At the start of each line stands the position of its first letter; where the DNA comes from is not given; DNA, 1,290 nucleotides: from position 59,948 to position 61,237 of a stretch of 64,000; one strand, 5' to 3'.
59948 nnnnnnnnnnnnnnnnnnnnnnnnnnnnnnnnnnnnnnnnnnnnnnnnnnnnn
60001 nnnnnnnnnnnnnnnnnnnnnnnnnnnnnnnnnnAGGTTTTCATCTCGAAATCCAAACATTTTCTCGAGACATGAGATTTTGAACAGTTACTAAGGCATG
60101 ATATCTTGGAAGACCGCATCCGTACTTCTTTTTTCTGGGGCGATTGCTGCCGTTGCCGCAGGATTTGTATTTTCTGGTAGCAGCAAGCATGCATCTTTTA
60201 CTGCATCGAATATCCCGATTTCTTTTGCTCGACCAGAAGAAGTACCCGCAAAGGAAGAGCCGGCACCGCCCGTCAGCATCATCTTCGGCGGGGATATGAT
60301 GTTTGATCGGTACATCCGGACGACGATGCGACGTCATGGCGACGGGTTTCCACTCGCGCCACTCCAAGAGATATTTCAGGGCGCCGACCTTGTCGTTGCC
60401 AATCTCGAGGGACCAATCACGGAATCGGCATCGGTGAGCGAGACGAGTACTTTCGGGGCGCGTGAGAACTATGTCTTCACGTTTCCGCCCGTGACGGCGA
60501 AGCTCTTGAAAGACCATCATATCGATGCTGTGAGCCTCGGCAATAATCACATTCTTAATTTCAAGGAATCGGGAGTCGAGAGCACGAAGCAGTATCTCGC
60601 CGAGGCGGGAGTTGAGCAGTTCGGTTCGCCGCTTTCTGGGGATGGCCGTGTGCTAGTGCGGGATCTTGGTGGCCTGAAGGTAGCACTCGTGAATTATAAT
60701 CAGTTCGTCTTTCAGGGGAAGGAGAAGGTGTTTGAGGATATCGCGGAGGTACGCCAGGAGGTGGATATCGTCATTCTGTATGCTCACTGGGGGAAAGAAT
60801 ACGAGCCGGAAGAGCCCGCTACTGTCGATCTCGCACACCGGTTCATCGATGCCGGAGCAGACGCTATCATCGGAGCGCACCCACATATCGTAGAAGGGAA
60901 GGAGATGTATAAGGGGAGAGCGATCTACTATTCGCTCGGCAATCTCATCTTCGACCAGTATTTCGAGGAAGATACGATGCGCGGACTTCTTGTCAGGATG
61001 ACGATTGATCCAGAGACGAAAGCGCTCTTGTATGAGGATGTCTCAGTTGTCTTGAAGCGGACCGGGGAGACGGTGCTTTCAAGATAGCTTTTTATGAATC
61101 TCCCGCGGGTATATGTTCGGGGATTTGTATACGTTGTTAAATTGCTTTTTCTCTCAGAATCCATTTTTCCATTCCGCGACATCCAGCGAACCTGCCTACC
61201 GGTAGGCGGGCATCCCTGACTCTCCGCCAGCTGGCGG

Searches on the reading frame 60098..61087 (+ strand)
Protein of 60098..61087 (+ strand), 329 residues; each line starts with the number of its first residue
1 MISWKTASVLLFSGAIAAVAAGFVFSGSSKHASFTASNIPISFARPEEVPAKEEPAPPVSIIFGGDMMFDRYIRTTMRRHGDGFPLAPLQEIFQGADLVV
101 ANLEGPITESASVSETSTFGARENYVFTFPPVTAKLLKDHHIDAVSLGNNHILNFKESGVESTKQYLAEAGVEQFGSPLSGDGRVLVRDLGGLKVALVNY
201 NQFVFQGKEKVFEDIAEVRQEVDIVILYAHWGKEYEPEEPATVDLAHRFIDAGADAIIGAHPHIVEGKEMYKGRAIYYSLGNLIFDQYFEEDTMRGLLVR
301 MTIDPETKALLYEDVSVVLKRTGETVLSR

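Call 18: search_protein_families(library=pfam, proteins=[window:60098-61087:+])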
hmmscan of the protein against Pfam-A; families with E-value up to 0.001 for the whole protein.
window:60098-61087:+ (329 aa): 1 family
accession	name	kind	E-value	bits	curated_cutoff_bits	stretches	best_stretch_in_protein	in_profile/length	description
PF09587.15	PGA_cap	-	9.5e-55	186.3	27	1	61-287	2-255/255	Bacterial capsule synthesis protein PGA_cap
